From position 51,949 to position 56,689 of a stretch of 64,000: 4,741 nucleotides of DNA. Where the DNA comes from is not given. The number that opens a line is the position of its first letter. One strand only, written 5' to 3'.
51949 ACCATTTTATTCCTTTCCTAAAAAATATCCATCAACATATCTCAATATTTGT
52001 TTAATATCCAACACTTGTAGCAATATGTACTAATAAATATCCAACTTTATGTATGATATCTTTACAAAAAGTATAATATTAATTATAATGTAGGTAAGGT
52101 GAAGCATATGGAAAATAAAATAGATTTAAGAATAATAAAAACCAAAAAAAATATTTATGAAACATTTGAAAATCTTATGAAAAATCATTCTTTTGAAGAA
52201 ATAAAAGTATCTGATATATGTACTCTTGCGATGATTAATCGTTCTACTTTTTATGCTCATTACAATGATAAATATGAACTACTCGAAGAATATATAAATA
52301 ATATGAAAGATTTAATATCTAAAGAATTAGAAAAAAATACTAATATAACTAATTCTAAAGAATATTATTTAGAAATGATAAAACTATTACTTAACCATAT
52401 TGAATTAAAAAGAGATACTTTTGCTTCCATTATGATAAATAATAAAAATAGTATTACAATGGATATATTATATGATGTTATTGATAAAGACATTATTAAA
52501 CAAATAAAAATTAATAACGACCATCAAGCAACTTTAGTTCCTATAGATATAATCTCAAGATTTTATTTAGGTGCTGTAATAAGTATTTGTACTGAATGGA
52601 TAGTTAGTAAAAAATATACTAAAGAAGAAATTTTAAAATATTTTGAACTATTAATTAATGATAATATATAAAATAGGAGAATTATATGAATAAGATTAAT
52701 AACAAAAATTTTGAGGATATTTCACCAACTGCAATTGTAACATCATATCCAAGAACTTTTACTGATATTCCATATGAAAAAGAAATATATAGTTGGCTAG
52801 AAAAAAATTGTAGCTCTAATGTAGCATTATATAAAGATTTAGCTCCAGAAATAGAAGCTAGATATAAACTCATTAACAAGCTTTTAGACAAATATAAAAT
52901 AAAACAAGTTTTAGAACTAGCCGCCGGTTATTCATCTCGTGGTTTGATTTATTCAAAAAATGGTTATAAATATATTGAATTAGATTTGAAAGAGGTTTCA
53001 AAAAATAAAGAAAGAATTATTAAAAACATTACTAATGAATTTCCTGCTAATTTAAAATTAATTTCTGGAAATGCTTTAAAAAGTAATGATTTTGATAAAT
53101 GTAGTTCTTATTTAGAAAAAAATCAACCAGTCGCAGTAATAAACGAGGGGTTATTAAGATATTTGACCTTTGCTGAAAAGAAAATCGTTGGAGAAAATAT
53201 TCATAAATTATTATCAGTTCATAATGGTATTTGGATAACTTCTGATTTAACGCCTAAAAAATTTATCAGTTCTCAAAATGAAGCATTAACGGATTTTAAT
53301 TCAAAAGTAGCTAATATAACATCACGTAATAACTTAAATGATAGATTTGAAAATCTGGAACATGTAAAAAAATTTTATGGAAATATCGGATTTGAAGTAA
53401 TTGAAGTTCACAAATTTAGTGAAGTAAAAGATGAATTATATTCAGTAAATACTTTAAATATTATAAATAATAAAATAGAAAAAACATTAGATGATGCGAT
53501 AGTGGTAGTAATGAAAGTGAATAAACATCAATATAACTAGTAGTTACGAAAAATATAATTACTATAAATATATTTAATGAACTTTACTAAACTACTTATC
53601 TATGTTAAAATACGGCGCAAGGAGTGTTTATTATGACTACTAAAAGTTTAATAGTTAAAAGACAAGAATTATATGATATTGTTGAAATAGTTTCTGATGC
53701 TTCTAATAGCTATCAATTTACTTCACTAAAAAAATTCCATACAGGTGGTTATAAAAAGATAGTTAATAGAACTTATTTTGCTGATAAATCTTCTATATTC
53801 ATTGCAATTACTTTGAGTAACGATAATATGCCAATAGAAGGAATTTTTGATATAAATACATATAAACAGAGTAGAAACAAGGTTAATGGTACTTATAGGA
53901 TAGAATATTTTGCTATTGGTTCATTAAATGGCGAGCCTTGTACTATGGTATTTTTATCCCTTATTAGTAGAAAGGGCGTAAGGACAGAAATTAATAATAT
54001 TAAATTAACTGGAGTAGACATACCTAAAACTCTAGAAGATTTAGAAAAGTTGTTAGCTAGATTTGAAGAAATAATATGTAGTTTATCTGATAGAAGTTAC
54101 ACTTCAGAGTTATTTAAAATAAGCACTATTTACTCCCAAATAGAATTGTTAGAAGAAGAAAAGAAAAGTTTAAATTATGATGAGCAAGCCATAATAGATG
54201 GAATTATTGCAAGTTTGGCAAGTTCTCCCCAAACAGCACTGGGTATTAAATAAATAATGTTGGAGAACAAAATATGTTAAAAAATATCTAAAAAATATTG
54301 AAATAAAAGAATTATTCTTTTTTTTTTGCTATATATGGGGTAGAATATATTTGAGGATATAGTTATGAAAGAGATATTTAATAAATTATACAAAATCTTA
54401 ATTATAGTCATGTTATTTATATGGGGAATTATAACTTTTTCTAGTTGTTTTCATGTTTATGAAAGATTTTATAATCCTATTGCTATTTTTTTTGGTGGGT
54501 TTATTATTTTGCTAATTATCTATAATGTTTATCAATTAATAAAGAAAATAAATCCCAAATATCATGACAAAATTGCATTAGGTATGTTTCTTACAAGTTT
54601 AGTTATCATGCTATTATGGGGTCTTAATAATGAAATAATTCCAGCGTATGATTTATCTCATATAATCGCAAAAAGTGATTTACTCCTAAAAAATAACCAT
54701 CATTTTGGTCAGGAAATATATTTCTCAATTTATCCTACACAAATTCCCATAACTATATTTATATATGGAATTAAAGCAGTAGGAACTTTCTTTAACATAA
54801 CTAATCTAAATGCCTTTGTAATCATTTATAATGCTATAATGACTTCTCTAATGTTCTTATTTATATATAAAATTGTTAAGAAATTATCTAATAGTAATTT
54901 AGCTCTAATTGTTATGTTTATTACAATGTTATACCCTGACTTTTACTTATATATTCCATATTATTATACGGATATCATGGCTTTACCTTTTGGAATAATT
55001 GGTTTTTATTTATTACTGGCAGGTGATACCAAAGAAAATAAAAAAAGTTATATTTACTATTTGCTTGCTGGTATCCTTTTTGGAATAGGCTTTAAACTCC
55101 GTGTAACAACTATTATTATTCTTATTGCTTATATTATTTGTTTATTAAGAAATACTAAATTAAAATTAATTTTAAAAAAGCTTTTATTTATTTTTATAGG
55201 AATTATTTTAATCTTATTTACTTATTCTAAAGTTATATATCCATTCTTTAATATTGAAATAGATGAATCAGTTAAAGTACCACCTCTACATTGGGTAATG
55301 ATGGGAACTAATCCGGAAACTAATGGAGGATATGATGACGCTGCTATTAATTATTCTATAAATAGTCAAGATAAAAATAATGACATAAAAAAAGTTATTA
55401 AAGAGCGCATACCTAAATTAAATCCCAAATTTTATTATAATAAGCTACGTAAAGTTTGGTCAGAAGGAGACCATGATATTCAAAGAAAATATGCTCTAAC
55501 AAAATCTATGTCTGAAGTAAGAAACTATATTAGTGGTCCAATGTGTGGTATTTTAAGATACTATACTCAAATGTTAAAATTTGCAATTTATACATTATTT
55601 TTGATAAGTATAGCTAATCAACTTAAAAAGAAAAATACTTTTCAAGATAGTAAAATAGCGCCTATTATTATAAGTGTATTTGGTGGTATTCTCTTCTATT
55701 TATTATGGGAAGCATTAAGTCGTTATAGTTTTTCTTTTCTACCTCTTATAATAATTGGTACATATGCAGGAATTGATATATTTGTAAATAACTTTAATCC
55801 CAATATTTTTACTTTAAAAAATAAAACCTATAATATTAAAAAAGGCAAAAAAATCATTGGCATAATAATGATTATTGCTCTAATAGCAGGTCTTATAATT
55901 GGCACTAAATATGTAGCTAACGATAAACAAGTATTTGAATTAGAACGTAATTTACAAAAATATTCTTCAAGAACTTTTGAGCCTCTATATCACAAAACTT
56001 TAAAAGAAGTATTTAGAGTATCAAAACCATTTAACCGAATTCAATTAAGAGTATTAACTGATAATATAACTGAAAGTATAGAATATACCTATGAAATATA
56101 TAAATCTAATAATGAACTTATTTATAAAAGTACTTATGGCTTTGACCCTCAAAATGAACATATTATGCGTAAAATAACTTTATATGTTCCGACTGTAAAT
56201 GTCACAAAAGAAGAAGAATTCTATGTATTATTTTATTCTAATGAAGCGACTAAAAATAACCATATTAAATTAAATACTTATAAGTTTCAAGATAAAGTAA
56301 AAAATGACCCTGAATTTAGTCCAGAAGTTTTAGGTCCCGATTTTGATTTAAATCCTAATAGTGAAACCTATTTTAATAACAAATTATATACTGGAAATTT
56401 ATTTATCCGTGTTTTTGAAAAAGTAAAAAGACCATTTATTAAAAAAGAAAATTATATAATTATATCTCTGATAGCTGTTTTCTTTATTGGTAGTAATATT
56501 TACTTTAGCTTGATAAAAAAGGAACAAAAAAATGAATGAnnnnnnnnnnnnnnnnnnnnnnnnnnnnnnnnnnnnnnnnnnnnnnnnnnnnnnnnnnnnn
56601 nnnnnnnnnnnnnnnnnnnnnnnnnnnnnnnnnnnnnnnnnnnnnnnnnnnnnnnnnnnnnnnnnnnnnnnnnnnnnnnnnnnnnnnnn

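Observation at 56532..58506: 2H phosphoesterase next to a LigD-type PE-Pol protein, with no ligase domain or Ku in the window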

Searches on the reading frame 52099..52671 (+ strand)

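Call 3: search_protein_families(library=pfam, proteins=[window:52099-52671:+], max_evalue=0.01)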
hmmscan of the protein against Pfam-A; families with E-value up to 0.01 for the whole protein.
window:52099-52671:+ (190 aa): 2 families
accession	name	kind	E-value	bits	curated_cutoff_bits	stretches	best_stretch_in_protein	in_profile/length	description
PF14278.11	TetR_C_8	-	6.9e-08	32.9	26.1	1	91-188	4-103/103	Transcriptional regulator C-terminal region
PF00440.29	TetR_N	-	3.3e-05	24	24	1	25-64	7-46/47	Bacterial regulatory proteins, tetR family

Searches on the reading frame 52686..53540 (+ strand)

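Call 3: search_protein_families(library=pfam, proteins=[window:52686-53540:+], max_evalue=0.01)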
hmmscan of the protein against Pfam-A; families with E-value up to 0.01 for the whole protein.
window:52686-53540:+ (284 aa): 1 family
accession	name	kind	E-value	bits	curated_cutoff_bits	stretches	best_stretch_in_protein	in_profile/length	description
PF04072.20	LCM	-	7.5e-08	32.9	22.3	1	53-165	62-179/187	Leucine carboxyl methyltransferase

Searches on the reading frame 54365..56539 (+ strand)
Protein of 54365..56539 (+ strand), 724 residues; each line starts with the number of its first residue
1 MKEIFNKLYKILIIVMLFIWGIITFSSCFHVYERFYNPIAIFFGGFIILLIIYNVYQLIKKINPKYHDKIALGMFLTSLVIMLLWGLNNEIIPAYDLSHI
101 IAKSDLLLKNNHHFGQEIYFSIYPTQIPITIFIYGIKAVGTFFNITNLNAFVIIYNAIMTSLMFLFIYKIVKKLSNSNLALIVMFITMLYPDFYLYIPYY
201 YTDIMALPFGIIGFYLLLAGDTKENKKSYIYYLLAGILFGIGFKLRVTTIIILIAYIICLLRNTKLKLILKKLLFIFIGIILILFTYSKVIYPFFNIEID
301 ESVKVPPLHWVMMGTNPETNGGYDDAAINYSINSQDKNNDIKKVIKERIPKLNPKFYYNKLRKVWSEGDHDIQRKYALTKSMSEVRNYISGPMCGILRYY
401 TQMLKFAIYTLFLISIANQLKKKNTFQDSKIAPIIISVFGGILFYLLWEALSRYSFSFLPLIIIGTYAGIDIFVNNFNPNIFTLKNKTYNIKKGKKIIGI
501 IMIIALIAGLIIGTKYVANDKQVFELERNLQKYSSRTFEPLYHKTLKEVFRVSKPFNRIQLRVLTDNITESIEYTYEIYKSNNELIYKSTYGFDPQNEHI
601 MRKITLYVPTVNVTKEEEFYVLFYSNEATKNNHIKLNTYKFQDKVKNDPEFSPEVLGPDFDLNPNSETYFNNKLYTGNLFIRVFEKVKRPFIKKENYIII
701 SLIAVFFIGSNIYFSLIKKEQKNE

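Call 3: search_protein_families(library=pfam, proteins=[window:54365-56539:+], max_evalue=0.01)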
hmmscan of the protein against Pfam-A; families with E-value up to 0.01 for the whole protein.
window:54365-56539:+ (724 aa): 1 family
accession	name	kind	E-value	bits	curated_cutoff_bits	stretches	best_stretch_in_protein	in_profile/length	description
PF13231.12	PMT_2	-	1.2e-10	42.3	26.1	1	151-285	23-154/160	Dolichyl-phosphate-mannose-protein mannosyltransferase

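Call 4: search_protein_families(library=ncbifam, proteins=[window:54365-56539:+], max_evalue=0.01)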
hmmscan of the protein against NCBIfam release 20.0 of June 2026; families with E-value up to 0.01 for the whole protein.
window:54365-56539:+ (724 aa): 1 family
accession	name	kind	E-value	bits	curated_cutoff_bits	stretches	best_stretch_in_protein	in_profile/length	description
NF047440.1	LA3751_2_3_fam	subfamily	1.1e-06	27.8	200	1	150-287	99-236/460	LA_3751/LA_3752 family putative glycosyltransferase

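Call 77: search_protein_families(library=padloc, proteins=[window:54365-56539:+], max_evalue=0.001)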
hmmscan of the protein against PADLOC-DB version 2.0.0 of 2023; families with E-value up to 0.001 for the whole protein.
window:54365-56539:+ (724 aa): 0 families
